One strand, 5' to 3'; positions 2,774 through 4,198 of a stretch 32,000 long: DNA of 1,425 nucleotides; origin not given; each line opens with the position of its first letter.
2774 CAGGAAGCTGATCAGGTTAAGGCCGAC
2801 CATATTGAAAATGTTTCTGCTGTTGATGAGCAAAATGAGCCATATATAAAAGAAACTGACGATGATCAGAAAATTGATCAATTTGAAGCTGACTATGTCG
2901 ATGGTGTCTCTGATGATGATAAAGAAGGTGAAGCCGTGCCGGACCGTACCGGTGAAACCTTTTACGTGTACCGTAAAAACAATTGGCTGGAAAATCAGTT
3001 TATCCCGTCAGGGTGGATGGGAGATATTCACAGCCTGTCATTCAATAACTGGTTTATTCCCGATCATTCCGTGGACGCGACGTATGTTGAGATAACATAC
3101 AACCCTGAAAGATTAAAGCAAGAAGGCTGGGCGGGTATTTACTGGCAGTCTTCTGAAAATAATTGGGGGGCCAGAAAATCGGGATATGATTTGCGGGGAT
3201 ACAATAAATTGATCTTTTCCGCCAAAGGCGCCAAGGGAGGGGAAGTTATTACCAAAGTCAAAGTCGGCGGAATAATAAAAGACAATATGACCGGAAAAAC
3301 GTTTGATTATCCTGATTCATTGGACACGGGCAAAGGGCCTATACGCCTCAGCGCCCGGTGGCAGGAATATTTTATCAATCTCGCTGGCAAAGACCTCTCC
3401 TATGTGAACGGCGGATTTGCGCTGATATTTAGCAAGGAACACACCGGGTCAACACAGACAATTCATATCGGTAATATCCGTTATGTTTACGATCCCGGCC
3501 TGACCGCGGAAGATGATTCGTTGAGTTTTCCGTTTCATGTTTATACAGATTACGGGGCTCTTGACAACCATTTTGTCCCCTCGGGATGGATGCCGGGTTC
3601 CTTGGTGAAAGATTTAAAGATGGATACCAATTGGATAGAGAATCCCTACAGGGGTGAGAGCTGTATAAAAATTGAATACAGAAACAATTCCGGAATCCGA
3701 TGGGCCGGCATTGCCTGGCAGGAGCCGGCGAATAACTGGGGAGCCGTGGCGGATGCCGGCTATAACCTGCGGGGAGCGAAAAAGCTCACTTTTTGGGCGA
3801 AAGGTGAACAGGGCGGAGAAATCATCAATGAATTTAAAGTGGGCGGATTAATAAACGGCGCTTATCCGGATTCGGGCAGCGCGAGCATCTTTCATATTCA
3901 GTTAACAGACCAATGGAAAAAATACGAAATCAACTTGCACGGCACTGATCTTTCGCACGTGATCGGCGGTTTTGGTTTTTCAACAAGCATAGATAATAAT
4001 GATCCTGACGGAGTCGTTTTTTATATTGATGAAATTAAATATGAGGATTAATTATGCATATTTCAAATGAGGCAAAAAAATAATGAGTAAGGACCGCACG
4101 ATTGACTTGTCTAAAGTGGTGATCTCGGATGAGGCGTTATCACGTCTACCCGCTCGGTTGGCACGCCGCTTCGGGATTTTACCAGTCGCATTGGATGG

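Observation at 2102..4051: PilO/GspM-like platform protein fused to two carbohydrate-binding-like modules through an acidic repeat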

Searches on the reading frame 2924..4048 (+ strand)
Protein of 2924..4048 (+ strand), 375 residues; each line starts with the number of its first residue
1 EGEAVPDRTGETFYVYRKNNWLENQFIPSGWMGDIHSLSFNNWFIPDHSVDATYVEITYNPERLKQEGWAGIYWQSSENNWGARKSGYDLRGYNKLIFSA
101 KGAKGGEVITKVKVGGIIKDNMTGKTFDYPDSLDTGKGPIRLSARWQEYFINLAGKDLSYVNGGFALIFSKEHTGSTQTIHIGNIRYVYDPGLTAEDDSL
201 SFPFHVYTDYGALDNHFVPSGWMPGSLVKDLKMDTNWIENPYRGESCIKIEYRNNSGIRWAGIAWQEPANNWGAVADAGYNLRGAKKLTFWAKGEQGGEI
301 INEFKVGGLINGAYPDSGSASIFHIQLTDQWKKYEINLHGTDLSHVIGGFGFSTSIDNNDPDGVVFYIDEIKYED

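Call 21: search_solved_structures(query=A1, max_evalue=10, show_alignments=2)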
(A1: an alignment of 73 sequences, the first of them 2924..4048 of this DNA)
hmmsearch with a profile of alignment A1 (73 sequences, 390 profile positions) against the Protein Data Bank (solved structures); distinct sequences matched with E-value up to 10: 0.

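Call 28: search_protein_families(library=pfam, alignment_id=A1, max_evalue=1)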
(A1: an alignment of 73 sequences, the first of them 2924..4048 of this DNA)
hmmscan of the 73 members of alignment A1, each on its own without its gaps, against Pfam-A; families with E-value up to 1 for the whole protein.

A. member 1, window:2924-4048:+ (375 aa): 0 families

B. families by the number of members that match (of 73 scanned): 18 families
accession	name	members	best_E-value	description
PF21582.3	CBM30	12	7.4e-05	Carbohydrate binding domain 30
PF16841.11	CBM60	5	0.015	Ca-dependent carbohydrate-binding module xylan-binding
PF19796.4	DUF6280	4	0.022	Family of unknown function (DUF6280)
PF14112.11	DUF4284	3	0.029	Immunity protein 22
PF09939.14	DUF2171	3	0.16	Uncharacterized protein conserved in bacteria (DUF2171)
PF24586.1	DUF7611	2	0.3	Domain of unknown function (DUF7611)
PF06439.18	3keto-disac_hyd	1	9.4e-05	3-keto-disaccharide hydrolase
PF05963.17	Cytomega_US3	1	0.013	Cytomegalovirus US3 protein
PF00629.30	MAM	1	0.067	MAM domain, meprin/A5/mu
PF04111.17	APG6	1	0.074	Apg6 BARA domain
PF22088.1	HIT-like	1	0.12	HIT-related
PF17428.7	DUF5412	1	0.12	Family of unknown function (DUF5412)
PF02010.21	REJ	1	0.16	REJ domain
PF13173.12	AAA_14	1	0.23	AAA domain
PF10697.14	DUF2502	1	0.28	Protein of unknown function (DUF2502)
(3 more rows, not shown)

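Call 29: predict_structure(alignment_id=A1)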
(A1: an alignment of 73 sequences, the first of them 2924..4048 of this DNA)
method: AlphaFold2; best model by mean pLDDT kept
length: 375 residues; sequences in the alignment: 73
mean_pLDDT: 91.5   pTM: 0.78
mean pLDDT of the five models: 91.5, 91.5, 90.4, 90.3, 89.7
residues with pLDDT >= 90: 285; 70-90: 73; 50-70: 14; < 50: 3
segments of 3 or more residues with pLDDT < 50: 1-3
pLDDT, mean of each block of 10 residues (from residue 1): 56 92 94 94 75 88 86 96 96 97 95 94 91 94 95 97 96 90 96 88 92 88 80 92 95 91 91 87 96 98 93 92 98 97 93 94 96 97
secondary structure, 60 per line:
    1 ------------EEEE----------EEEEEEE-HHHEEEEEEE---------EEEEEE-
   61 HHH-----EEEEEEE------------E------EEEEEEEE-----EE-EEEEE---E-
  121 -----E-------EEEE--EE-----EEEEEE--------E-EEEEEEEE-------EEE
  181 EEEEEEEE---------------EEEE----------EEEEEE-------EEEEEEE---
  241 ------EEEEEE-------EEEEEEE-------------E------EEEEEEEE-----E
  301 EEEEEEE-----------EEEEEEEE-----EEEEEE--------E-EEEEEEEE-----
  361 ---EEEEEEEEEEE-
elements in order: E13-16 E27-33 E38-44 E54-59 E69-75 E95-102 E111-115 E134-137 E147-152 E163-170 E178-188 E204-207 E218-223 E231-237 E247-252 E260-266 E287-294 E300-307 E319-326 E332-337 E348-355 E364-374

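Call 33: fold_search(model_id=the predicted structure, library=pdb)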
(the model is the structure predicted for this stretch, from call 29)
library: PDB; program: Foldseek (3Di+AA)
matches with E <= 10: 1216; with E <= 0.001: 71
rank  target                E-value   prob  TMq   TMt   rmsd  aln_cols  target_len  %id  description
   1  7lyu_B                1.6e-08  1.00  0.25  0.25  14.8       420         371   10  Reelin repeat 8 (released 2022-06-15)
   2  7kwb_A                1.7e-08  1.00  0.23  0.21  18.1       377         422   12  Surface glycan-binding protein B from Bacteroides thetaiotaomicron (released 2021-02-17)
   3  7kwb_B                3.0e-08  1.00  0.23  0.22  18.3       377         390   13  Surface glycan-binding protein B from Bacteroides thetaiotaomicron (released 2021-02-17)
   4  5b4x_A                1.7e-07  1.00  0.23  0.16  14.2       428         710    9  Crystal structure of the ApoER2 ectodomain in complex with the Reelin R56 fragment (released 2017-04-26)
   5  8w7n                  8.2e-07  1.00  0.24  0.10  17.7       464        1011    8  Crystal structure of the in-cell Cry1Aa purified from Bacillus thuringiensis (released 2024-03-06)
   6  5b4x_C                1.5e-06  0.99  0.21  0.14  14.9       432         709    9  Crystal structure of the ApoER2 ectodomain in complex with the Reelin R56 fragment (released 2017-04-26)
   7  9h99                  1.7e-06  1.00  0.23  0.10  17.9       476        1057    8  Native structure of the full-length pesticidal protein Cry1Ca18 at pH7, from crystals formed in vivo (released 2025-11-12)
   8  5x7o_A                3.2e-06  1.00  0.29  0.11  14.1       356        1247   12  Crystal structure of Paenibacillus sp. 598K alpha-1,6-glucosyltransferase (released 2017-07-26)
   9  1wzx_B                1.0e-05  1.00  0.34  0.67   4.7       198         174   14  Crystal Structure of Family 30 Carbohydrate Binding Module. (released 2005-03-22)
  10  2dcj_A                1.1e-05  1.00  0.23  0.26  19.9       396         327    8  A two-domain structure of alkaliphilic XynJ from Bacillus sp. 41M-1 (released 2007-03-20)
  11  4gwn_A                1.6e-05  1.00  0.29  0.21  18.4       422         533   12  Crystal structure of human mature meprin beta (released 2012-09-19)
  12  8a1a_A                1.7e-05  0.98  0.21  0.08  18.0       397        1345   13  Structure of a leucinostatin derivative determined by host lattice display : L1F11V1 construct (released 2022-12-07)
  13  2c24_B                2.1e-05  1.00  0.33  0.64   5.5       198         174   16  FAMILY 30 CARBOHYDRATE-BINDING MODULE OF CELLULOSOMAL CELLULASE CEL9D- CEL44B OF CLOSTRIDIUM THERMOCELLUM (released 2005-11-22)
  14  2c24_A                2.1e-05  1.00  0.32  0.63   5.6       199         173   14  FAMILY 30 CARBOHYDRATE-BINDING MODULE OF CELLULOSOMAL CELLULASE CEL9D- CEL44B OF CLOSTRIDIUM THERMOCELLUM (released 2005-11-22)
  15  6i56_A                2.2e-05  0.96  0.15  0.19  20.0       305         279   11  Crystal structure of PBSX exported protein XepA (released 2019-11-20)
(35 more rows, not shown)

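Call 40: find_related_loci(query=A1, collection=genome_contigs, flank=8000)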
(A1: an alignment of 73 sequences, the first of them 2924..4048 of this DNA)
Query A1 (375 aa) in genome_contigs; peptide patterns used: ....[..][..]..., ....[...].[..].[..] (x = any residue, [..] = any of these).
599 stretches matched a pattern (row limit reached: there are more); 569 encode a relative of the query (tblastn E <= 1e-3); the best 80 are kept; 79 distinct loci.
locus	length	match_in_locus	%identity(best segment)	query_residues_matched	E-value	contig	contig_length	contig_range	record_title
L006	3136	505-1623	57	2-374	6e-157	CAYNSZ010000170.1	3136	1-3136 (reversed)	MAG TPA_asm: uncultured Planctomycetia bacterium isolate SRP080215_co1_130 genome assembly, contig: NODE_78170_length_31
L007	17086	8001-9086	59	4-374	4e-150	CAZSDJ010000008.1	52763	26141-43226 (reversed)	MAG TPA_asm: uncultured Planctomycetia bacterium isolate SRP141376_co2_332 genome assembly, contig: NODE_1537_length_527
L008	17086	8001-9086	60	13-375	5e-149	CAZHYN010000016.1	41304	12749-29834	MAG TPA_asm: uncultured Planctomycetia bacterium isolate binchicken_co80_176 genome assembly, contig: NODE_123_length_41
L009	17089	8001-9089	59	8-374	1e-148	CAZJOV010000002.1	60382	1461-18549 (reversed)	MAG TPA_asm: uncultured Planctomycetia bacterium isolate binchicken_co256_141 genome assembly, contig: NODE_499_length_6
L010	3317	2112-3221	57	4-374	2e-151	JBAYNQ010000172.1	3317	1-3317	MAG: Candidatus Omnitrophota bacterium isolate SO_2016_LW1_69 scaffold57394_LW64-88_2016, whole genome shotgun sequence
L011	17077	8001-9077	58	4-369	2e-144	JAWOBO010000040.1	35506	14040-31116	MAG: Candidatus Omnitrophota bacterium isolate BLK3-3.bin.157 k191_244780, whole genome shotgun sequence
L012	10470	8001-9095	58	9-374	2e-144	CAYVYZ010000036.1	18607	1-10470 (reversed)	MAG TPA_asm: uncultured Planctomycetia bacterium isolate binchicken_co19_503 genome assembly, contig: NODE_4719_length_1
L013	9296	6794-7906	58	11-374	3e-144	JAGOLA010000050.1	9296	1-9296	MAG: Candidatus Omnitrophota bacterium isolate Go_SlDig_bin_159 Go_SlDig_22989_length_9296_cov_3.681208, whole genome sh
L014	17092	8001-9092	57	11-375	7e-144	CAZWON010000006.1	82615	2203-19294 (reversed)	MAG TPA_asm: uncultured Planctomycetia bacterium isolate binchicken_co184_256 genome assembly, contig: NODE_250_length_8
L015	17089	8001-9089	57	8-374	4e-143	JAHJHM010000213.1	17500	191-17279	MAG: Candidatus Omnitrophota bacterium isolate Modern_marine_planktonic.mb.3 Modern_marine_plank.mb.3_k141_776909, whole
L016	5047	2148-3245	55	9-374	7e-145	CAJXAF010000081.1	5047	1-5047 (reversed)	TPA_asm: uncultured bacterium isolate ERR599062_bin.151_MetaBAT_v2.12.1_MAG genome assembly, contig: NODE_17200_length_5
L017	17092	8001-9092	59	4-374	4e-150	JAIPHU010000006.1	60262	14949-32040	MAG: Candidatus Omnitrophota bacterium isolate Tobar15.5-16.5m-G38 Tobar15-5-16-5m-C210, whole genome shotgun sequence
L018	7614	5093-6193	56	8-374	1e-140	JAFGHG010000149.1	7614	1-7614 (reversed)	MAG: Candidatus Omnitrophota bacterium isolate Zod_Metabat.1444 k87_9976421, whole genome shotgun sequence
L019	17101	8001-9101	56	8-374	4e-140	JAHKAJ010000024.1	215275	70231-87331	MAG: Candidatus Omnitrophota bacterium isolate Undefined_mixed_planktonic.mb.33 Undefined_mixed_pl.mb.33_k141_943154, wh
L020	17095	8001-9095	57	11-374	4e-140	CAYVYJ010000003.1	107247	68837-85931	MAG TPA_asm: uncultured Planctomycetia bacterium isolate SRP167671_co1_67 genome assembly, contig: NODE_143_length_10724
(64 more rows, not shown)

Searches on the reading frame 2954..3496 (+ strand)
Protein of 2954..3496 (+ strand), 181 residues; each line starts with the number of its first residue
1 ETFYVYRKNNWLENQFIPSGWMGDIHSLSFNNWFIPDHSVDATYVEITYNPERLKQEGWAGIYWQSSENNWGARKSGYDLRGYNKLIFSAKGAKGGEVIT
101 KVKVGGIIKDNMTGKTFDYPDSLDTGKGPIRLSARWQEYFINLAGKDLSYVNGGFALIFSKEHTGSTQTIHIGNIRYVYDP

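Call 64: search_solved_structures(query=A4, max_evalue=10, show_alignments=3)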
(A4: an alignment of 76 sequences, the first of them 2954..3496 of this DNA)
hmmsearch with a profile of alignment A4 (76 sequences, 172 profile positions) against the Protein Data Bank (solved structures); distinct sequences matched with E-value up to 10: 3.
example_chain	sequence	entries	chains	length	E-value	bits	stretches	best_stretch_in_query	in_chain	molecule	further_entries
21tv_A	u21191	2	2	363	0.16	15.1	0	87-117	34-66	Ozoralizumab (OZR) | anti-TNF-alpha nanobodies, TNF30, derived from Ozoralizumab (OZR)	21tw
1wmx_A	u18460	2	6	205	0.4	13.7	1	84-148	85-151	COG3291: FOG: PKD repeat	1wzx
2c24_A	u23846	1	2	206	0.41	13.7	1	84-148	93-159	ENDOGLUCANASE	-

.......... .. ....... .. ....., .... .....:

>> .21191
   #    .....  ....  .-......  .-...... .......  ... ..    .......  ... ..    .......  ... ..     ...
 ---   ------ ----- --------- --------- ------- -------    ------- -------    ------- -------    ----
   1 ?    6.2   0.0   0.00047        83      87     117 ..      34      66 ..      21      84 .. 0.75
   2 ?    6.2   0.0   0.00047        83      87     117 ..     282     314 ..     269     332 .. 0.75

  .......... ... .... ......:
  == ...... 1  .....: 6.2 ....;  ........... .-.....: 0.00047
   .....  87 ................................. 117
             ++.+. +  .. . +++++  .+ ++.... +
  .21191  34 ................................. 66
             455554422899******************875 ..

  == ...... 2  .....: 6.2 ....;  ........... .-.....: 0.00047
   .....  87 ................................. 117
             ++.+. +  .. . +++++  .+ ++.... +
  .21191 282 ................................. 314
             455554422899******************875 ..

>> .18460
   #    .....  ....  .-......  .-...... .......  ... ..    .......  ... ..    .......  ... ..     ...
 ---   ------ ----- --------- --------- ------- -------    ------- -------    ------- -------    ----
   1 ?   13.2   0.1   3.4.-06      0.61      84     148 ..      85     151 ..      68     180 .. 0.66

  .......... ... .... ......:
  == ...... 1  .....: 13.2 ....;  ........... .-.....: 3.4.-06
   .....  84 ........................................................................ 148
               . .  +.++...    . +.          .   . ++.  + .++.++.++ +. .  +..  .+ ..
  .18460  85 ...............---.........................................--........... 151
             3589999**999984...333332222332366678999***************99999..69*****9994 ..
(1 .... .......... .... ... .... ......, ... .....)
